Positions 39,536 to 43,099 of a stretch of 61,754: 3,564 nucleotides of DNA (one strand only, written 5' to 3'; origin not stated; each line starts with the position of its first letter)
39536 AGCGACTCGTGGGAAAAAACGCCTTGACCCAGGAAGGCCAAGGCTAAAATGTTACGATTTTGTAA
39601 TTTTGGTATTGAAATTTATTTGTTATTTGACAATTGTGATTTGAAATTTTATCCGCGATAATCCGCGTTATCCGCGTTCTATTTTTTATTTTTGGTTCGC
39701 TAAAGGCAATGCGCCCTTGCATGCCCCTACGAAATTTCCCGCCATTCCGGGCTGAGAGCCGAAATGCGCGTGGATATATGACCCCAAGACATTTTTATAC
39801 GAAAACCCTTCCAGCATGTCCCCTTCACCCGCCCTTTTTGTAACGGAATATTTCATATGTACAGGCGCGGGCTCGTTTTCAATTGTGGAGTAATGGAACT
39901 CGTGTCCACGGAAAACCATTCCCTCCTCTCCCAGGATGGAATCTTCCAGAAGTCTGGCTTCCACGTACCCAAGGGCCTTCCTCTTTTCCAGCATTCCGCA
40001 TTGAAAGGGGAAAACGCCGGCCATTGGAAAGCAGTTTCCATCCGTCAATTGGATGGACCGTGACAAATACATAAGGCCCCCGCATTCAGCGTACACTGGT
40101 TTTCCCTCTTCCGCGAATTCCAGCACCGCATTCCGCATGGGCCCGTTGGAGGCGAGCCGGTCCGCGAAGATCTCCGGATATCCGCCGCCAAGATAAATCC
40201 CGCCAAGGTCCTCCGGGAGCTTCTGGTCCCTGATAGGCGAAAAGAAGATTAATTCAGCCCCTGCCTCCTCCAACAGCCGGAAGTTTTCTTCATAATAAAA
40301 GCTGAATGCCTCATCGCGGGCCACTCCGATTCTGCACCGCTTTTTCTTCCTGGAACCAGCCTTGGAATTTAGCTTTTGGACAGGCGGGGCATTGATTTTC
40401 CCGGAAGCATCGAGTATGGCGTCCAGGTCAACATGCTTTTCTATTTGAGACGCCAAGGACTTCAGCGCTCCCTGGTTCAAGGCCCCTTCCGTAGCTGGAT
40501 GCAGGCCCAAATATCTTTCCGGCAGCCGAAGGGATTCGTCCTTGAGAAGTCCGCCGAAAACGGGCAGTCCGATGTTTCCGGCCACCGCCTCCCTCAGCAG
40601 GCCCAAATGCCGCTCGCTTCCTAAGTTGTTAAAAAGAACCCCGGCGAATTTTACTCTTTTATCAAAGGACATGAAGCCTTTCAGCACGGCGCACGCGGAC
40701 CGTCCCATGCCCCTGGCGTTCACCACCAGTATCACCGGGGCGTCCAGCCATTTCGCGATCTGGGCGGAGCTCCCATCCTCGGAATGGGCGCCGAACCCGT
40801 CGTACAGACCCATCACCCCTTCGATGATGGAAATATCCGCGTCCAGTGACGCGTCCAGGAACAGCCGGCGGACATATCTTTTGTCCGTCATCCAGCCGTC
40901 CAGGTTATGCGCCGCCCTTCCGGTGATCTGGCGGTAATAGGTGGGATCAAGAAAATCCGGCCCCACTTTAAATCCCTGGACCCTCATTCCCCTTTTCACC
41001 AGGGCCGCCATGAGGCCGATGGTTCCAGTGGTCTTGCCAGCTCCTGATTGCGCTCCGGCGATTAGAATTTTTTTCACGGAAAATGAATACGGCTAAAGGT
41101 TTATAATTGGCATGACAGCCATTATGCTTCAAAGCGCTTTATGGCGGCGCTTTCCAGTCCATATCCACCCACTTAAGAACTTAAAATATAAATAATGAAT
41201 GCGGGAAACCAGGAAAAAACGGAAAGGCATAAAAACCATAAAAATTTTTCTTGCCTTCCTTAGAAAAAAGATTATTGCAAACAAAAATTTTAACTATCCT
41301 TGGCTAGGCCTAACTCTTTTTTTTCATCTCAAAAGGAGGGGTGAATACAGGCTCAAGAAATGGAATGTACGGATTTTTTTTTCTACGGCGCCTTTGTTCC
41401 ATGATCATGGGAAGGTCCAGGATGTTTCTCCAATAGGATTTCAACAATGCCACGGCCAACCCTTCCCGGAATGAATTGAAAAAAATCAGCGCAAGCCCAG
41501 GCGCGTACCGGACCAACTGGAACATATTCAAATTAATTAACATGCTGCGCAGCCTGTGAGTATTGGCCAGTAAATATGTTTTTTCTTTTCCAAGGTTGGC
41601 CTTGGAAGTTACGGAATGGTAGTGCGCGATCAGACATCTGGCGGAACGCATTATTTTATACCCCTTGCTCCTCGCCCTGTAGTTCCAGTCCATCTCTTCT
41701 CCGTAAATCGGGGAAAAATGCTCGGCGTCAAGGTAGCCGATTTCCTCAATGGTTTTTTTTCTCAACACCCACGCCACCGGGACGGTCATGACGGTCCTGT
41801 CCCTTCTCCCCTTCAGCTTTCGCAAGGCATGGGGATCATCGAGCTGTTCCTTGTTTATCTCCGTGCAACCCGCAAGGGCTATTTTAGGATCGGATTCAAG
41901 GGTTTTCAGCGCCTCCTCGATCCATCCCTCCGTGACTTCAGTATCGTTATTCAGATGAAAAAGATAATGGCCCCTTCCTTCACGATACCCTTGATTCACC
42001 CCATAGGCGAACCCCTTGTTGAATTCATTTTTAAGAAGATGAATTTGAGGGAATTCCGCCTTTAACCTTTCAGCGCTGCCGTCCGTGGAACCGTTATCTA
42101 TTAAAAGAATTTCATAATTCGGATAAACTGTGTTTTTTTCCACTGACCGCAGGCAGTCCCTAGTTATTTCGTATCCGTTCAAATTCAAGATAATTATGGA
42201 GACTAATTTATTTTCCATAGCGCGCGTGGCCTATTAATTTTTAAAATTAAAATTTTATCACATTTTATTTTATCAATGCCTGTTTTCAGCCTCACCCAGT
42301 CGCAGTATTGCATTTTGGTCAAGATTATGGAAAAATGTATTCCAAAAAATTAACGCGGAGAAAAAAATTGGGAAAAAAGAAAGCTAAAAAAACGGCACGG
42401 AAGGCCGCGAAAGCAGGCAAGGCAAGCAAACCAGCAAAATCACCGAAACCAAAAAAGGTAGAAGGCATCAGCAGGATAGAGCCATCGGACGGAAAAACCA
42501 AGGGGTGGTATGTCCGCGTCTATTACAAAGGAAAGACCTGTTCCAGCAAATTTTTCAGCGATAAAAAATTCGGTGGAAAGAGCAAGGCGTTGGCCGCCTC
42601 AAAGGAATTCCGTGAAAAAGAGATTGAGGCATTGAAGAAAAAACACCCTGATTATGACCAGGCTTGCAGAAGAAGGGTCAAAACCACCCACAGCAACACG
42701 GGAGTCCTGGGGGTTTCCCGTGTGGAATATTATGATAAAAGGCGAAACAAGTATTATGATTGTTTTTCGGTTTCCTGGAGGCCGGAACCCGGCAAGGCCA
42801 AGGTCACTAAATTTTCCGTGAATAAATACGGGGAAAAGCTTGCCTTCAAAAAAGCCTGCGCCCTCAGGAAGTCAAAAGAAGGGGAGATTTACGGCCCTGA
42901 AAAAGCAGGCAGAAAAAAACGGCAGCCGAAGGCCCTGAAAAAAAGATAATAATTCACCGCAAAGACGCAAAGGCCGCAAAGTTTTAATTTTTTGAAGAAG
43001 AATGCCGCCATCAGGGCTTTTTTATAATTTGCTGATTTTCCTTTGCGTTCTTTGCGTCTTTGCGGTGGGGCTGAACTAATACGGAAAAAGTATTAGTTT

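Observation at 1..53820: Structure-conserved, sequence-divergent hairpin families sharing one tail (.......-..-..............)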

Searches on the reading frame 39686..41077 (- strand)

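Call 93: search_protein_families(library=pfam, proteins=[window:39686-41077:-], max_evalue=0.001)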
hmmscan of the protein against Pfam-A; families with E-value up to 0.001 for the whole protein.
window:39686-41077:- (463 aa): 3 families
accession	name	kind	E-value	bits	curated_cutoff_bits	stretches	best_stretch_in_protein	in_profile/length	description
PF07685.20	GATase_3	-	1.6e-41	142.5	27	1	249-442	1-194/196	CobB/CobQ-like glutamine amidotransferase domain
PF01656.29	CbiA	-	6e-17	62.2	25.4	1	4-188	1-121/125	CobQ/CobB/MinD/ParA nucleotide binding domain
PF13500.12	AAA_26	-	1.4e-11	45.1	27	1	75-177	94-188/198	AAA domain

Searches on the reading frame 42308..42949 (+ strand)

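Call 30: search_protein_families(library=pfam, proteins=[window:42308-42949:+], max_evalue=0.01)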
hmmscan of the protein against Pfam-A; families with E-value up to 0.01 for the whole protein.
window:42308-42949:+ (213 aa): 1 family
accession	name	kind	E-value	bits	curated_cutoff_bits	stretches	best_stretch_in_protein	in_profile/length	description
PF00847.26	AP2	-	7e-05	23.5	33.3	1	141-192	7-53/54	AP2 domain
